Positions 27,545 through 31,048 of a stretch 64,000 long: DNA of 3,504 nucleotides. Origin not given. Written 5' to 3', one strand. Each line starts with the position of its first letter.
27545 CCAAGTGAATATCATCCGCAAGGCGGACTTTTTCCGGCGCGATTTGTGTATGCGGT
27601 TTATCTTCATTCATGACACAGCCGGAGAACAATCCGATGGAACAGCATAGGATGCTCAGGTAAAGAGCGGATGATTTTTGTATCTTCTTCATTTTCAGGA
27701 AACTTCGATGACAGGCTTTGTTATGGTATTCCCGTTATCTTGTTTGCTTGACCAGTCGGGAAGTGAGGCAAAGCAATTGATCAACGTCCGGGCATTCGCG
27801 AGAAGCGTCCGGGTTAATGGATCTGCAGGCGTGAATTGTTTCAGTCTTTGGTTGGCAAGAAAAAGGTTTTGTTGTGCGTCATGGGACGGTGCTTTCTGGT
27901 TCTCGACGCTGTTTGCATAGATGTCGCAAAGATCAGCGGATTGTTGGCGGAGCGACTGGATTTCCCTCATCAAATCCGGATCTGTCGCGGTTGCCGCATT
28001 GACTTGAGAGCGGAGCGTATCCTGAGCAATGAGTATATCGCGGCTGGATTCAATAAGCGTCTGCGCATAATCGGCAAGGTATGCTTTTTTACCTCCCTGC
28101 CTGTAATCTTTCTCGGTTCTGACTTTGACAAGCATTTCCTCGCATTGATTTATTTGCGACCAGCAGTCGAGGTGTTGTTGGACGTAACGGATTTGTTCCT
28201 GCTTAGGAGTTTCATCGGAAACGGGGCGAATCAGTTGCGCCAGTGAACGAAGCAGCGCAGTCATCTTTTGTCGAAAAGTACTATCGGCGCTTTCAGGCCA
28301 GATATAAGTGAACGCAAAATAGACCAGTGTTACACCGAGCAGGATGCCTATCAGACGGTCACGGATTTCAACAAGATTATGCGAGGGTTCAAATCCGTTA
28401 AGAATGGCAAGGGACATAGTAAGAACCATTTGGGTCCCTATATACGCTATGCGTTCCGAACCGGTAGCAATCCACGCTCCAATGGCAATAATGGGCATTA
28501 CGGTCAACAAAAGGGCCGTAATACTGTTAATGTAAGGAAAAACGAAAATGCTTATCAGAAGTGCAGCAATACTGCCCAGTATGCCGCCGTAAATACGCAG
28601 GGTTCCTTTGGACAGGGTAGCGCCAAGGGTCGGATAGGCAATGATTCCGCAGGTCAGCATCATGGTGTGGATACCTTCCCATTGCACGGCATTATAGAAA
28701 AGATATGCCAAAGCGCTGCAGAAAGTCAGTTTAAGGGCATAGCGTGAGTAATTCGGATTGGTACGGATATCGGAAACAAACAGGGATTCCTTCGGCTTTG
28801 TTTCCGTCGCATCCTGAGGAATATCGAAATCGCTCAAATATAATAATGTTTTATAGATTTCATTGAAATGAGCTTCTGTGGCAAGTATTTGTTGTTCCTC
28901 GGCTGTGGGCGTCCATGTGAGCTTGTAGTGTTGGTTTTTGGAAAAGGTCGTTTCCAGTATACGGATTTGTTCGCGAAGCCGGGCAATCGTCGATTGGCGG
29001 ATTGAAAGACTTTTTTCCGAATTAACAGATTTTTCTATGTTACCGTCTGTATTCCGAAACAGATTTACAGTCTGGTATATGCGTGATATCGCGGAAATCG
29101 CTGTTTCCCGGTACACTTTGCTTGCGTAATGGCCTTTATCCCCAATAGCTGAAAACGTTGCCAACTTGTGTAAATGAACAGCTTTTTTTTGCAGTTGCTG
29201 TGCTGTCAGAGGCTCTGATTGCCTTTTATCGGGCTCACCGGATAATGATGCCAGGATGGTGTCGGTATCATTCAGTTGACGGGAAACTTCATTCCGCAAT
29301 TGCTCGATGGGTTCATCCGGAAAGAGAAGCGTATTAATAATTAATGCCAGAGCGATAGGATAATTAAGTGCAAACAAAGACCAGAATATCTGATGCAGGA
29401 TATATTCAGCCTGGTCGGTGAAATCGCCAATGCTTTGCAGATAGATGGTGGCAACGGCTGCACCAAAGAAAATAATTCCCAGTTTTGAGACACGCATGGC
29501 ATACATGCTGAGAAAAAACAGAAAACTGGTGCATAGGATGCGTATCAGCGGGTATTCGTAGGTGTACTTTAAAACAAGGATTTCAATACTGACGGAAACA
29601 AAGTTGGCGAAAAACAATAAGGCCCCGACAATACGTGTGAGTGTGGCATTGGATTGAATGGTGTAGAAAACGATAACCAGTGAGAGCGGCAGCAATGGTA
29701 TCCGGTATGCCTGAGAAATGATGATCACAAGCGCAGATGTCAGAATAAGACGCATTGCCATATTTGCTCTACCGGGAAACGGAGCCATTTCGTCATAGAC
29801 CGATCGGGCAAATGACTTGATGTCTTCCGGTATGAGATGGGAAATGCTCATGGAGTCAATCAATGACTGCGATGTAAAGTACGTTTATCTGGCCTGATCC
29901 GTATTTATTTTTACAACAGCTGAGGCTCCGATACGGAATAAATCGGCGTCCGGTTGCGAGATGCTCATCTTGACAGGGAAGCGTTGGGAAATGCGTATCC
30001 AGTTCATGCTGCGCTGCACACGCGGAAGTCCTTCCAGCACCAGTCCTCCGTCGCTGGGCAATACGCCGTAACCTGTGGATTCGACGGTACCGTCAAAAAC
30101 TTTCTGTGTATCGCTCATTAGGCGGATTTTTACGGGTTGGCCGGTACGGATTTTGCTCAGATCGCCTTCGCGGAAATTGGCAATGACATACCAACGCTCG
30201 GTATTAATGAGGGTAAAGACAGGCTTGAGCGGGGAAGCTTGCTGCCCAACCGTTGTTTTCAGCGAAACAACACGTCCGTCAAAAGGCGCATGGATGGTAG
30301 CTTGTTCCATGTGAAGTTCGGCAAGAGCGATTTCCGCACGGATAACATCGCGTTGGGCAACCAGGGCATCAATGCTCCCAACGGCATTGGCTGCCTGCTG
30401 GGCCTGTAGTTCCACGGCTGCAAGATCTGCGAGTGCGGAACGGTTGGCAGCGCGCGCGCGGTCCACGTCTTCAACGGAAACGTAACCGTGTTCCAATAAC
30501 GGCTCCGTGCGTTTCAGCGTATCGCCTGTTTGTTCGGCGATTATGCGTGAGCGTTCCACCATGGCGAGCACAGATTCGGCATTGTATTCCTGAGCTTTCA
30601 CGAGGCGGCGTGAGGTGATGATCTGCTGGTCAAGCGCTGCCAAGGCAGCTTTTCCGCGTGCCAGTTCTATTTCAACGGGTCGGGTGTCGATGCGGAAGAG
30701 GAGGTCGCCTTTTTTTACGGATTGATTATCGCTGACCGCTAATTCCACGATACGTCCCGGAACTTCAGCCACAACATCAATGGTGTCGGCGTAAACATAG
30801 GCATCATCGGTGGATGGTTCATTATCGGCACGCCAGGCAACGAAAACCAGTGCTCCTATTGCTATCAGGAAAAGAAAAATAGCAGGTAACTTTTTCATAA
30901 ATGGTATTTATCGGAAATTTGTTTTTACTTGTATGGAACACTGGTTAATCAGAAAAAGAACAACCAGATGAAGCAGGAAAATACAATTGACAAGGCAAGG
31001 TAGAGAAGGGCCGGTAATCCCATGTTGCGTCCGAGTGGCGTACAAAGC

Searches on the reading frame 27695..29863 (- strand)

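Call 73: search_protein_families(library=pfam, proteins=[window:27695-29863:-], max_evalue=0.000001)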
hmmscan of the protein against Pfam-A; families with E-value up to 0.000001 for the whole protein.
window:27695-29863:- (722 aa): 1 family
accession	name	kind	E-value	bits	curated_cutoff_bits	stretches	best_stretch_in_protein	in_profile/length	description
PF04632.18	FUSC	-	4.3e-12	45.9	30.9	1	429-573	407-546/660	Fusaric acid resistance protein family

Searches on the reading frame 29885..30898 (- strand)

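Call 74: search_protein_families(library=pfam, proteins=[window:29885-30898:-], max_evalue=0.000001)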
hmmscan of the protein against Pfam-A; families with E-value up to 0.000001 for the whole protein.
window:29885-30898:- (337 aa): 4 families
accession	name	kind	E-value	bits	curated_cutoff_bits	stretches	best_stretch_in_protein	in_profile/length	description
PF13437.12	HlyD_3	-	1.2e-16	61.8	22.2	1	201-276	1-77/106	HlyD family secretion protein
PF16576.10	HlyD_D23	-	1.3e-14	54.4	30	1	40-273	20-182/214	Barrel-sandwich domain of CusB or HlyD membrane-fusion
PF13533.13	Biotin_lipoyl_2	-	1.6e-13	50.5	29.8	1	46-71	7-32/32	Biotin-lipoyl like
PF00529.27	CusB_dom_1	-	2.9e-09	37.5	26.5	1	70-333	12-89/89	Cation efflux system protein CusB domain 1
